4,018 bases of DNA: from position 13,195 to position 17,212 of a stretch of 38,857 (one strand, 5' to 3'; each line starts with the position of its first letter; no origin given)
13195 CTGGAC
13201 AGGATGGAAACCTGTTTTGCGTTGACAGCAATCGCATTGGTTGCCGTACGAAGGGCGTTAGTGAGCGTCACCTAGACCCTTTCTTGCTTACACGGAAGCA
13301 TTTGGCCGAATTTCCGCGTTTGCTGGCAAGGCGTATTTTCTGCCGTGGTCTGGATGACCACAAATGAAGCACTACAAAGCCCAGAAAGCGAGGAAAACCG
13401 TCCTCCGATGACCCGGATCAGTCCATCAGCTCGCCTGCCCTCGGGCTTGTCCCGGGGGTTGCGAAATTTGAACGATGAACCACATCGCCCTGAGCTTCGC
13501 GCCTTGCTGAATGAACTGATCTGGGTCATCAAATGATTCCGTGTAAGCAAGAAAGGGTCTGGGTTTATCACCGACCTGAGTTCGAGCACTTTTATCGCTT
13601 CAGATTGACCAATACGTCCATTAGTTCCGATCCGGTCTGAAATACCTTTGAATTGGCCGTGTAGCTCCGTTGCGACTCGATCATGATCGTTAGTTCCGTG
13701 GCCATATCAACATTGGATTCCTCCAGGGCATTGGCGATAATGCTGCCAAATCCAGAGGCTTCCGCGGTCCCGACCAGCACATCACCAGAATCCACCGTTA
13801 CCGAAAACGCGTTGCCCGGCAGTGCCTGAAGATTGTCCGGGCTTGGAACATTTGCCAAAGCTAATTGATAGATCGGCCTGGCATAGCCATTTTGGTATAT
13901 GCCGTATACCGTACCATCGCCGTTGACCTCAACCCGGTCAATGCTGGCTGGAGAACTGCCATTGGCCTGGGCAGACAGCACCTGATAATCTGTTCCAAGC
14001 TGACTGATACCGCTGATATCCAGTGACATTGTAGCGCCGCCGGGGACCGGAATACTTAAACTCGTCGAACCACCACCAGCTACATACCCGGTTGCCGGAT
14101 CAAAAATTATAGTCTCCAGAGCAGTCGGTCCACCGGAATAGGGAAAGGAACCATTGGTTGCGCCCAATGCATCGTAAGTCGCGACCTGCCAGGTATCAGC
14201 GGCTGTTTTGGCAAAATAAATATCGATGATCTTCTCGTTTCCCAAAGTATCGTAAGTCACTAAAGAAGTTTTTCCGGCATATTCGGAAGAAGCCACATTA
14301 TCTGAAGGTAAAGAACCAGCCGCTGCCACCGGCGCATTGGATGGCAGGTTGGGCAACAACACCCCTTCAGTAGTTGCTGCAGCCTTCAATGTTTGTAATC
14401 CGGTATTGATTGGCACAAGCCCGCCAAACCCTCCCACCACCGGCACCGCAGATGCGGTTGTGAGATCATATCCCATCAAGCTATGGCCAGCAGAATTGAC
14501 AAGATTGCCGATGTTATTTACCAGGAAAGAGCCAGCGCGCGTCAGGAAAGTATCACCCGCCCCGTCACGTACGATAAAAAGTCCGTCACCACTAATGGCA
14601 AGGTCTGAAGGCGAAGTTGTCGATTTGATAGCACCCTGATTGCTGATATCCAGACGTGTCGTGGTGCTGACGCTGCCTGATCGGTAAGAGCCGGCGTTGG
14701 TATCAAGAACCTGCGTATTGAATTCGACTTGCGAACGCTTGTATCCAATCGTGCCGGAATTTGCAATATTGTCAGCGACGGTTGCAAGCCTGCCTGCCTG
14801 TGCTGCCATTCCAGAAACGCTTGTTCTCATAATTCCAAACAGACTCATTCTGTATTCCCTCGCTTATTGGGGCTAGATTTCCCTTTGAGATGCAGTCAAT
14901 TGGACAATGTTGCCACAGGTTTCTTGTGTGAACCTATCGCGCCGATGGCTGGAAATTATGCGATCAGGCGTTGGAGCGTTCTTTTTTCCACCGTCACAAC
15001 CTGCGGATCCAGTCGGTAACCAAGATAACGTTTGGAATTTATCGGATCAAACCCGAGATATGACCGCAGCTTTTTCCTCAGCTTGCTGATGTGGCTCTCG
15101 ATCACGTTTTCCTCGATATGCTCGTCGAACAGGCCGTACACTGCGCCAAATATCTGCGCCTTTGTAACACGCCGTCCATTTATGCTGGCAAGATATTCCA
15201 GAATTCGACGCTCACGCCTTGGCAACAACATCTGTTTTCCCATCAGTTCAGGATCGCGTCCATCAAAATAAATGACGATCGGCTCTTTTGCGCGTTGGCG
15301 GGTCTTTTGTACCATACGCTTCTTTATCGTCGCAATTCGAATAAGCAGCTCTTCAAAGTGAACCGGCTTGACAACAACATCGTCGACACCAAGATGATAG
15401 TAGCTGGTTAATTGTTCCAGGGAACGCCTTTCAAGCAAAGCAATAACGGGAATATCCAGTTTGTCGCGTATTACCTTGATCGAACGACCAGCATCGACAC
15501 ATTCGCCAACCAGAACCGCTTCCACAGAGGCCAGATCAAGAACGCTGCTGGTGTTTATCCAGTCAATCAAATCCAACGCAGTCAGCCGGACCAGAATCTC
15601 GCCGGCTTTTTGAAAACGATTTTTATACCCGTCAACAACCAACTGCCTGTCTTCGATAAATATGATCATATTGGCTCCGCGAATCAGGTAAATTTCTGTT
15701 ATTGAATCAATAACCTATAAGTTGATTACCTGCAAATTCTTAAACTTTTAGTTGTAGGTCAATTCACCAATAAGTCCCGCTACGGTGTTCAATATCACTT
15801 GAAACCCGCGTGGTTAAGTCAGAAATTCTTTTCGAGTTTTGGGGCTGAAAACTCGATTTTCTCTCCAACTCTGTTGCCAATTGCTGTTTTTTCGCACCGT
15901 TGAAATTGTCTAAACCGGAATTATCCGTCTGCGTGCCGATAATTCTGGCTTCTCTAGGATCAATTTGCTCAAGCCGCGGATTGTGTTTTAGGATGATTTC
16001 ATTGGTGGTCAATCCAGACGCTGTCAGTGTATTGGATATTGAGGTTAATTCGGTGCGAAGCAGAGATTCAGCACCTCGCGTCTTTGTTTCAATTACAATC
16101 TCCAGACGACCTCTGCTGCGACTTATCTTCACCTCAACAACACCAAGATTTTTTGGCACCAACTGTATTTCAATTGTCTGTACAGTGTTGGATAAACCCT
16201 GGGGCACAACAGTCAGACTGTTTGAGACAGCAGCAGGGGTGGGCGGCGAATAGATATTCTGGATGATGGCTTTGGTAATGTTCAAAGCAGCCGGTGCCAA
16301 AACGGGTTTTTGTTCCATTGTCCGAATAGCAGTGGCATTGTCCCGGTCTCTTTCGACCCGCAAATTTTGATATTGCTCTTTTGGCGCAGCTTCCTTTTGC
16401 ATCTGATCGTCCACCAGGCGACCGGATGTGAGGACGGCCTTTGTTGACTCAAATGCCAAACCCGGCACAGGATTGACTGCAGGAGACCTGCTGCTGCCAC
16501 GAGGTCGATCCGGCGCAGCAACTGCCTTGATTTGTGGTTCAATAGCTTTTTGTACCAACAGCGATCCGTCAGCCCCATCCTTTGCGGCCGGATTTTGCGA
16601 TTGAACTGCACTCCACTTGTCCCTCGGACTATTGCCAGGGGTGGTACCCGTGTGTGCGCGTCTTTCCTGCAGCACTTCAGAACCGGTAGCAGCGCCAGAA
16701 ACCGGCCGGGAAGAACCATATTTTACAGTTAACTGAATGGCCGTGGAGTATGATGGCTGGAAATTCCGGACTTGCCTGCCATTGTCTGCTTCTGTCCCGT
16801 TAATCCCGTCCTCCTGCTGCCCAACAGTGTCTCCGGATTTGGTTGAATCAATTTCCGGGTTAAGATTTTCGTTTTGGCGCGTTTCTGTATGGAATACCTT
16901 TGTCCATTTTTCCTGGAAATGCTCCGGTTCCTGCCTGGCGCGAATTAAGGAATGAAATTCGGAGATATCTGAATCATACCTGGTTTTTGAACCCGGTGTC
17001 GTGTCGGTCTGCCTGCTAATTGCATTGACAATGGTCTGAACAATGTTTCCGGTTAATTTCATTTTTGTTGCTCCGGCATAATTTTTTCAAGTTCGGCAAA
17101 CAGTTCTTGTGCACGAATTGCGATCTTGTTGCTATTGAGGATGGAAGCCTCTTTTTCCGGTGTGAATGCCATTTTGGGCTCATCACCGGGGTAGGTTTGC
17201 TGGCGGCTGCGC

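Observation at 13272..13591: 287-bp inverted-repeat element inserted between flgE and flgK; its inner arm carries the flgK ribosome-binding site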

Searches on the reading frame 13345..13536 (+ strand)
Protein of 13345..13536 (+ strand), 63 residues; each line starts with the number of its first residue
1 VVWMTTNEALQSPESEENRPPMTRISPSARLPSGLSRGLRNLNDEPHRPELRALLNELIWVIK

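Call 37: search_protein_representatives(protein=window:13345-13536:+)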
Query: 63 residues. Proteins with E-value up to 0.001 (for the whole library): 3; up to 1e-10: 1; up to 1e-30: 1. The best 3 are listed.
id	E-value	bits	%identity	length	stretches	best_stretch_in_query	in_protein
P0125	2.3e-31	122.4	100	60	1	4-63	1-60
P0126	1.4e-06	44.5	39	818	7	25-58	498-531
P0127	2.3e-04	37.6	65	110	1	11-44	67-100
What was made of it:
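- ORF63 hits P0127 (E = 2e-4 against 1.84 billion proteins; call 37).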

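Call 39: find_encoding_contigs(protein=P0127, flank=5000, max_places=6)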
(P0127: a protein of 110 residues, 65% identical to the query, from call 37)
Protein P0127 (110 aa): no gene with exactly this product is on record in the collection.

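Call 43: list_cluster_members(proteins=[P0127, P0125, P0126])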
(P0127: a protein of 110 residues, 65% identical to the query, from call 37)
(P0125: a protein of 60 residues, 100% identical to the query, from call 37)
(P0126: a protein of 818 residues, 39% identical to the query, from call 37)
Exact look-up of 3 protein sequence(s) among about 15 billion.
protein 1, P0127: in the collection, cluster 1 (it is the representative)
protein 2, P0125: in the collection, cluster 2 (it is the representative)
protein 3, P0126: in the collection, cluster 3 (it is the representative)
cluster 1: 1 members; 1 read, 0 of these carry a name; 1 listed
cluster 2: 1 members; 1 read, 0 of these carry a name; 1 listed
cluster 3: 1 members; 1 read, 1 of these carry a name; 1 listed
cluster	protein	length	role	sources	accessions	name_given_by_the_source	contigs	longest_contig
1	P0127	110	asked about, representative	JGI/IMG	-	-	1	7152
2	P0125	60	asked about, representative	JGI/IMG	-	-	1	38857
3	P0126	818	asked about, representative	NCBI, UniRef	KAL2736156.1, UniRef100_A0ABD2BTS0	hypothetical protein V1477_012665 [Vespula maculifrons] | Maturase n=1 Tax=Vespula maculifrons TaxID=7453 RepID=A0ABD2BTS0_VESMC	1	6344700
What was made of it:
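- P0127 comes from a different 7152-bp contig (call 43). IMG called the plus-strand ORF (P0125; calls 37, 43).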

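Call 48: find_homologous_proteins(query=P0127, max_evalue=1)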
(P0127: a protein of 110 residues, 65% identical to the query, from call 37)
Query P0127 (110 aa): 2 proteins with E <= 1 among 2 candidates.
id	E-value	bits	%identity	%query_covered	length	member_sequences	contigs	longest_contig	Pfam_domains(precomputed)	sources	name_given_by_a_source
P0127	4.7e-68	244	100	100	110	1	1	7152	-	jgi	-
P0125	5.3e-4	38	62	34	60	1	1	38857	-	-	-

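Call 49: find_related_loci(query=P0127, collection=viral_contigs, flank=4000)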
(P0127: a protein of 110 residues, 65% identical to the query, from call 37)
Query P0127 (110 aa) in viral_contigs; peptide patterns used: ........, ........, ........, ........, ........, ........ (x = any residue, [..] = any of these).
18 stretches matched a pattern, but none encodes a relative of the query by tblastn (E <= 1e-3).
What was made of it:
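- Tried and rejected: find_related_loci with P0127 on IMG/VR found nothing (call 49).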

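Call 55: search_protein_families(library=pfam, proteins=[window:13345-13536:+], max_evalue=0.01)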
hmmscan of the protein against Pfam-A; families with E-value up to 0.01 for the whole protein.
window:13345-13536:+ (63 aa): 0 families

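Call 65: find_encoding_contigs(protein=P0125, flank=5000, max_places=6)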
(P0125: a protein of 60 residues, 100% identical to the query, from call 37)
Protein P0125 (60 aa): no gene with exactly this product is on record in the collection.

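Call 67: search_dna_similar(query=P0127, collection=plasmids, mode=protein, max_evalue=0.1)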
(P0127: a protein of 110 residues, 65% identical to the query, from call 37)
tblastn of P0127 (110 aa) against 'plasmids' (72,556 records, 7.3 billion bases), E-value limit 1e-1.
No match.

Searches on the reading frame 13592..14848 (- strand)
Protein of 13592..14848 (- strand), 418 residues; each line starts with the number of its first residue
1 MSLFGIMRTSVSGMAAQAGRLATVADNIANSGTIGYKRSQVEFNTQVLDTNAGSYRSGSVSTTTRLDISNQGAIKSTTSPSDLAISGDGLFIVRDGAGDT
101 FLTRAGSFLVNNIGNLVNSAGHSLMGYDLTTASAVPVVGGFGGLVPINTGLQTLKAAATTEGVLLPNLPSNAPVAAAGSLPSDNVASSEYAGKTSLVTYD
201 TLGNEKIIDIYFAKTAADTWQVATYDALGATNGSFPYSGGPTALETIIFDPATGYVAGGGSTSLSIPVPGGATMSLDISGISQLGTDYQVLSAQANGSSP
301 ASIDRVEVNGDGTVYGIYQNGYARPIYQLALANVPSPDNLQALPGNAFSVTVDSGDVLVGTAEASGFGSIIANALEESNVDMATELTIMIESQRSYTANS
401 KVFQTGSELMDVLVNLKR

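Call 10: find_encoding_contigs(protein=window:13592-14848:-, flank=10000, max_places=6)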
Protein window:13592-14848:- (418 aa): no gene with exactly this product is on record in the collection.

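Call 25: list_cluster_members(proteins=[P0001, window:13592-14848:-, window:10750-11799:-])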
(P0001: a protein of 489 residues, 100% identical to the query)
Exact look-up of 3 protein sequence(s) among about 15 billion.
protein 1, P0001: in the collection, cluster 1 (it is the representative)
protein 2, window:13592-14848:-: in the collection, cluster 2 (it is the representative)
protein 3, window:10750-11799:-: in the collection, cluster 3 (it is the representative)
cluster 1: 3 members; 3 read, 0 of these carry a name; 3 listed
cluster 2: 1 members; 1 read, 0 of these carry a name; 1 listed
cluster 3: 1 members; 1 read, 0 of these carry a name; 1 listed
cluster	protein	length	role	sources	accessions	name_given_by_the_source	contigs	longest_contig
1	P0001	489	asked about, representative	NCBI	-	-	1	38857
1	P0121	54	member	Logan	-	-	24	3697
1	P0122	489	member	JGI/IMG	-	-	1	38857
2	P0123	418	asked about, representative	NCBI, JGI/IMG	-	-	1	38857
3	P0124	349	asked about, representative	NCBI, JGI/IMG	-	-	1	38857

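Call 55: search_protein_families(library=pfam, proteins=[window:13592-14848:-], max_evalue=0.01)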
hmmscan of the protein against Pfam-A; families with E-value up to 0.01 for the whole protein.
window:13592-14848:- (418 aa): 4 families
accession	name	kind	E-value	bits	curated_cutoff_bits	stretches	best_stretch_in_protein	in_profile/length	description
PF06429.18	Flg_bbr_C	-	1.5e-13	50.5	23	1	373-416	3-46/46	Flagellar basal body rod FlgEFG protein C-terminal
PF22692.1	LlgE_F_G_D1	-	1.3e-09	38.5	27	1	84-126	1-43/64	Flagellar hook protein FlgE/F/G D1 domain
PF07559.19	FlgE_D2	-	1.7e-09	38.7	22.7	1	167-297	1-141/142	Flagellar basal body protein FlaE D2 domain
PF00460.25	Flg_bb_rod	-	9.7e-09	35.5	20.7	1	7-37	1-31/31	Flagella basal body rod protein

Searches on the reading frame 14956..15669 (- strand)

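Call 55: search_protein_families(library=pfam, proteins=[window:14956-15669:-], max_evalue=0.01)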
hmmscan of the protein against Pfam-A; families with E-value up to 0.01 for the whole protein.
window:14956-15669:- (237 aa): 2 families
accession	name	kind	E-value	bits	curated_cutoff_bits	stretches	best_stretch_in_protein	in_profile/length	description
PF00486.34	Trans_reg_C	-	1.7e-13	50.9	26.2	1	144-220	1-77/77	Transcriptional regulatory protein, C terminal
PF00072.30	Response_reg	-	0.00044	20.8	30.2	1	2-112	1-110/111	Response regulator receiver domain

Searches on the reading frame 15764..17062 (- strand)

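Call 55: search_protein_families(library=pfam, proteins=[window:15764-17062:-], max_evalue=0.01)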
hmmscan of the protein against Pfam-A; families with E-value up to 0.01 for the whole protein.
window:15764-17062:- (432 aa): 1 family
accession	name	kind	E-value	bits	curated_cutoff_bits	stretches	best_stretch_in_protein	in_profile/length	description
PF02120.21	Flg_hook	-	1.4e-09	38.1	29.8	1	291-360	9-78/85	Flagellar hook-length control protein FliK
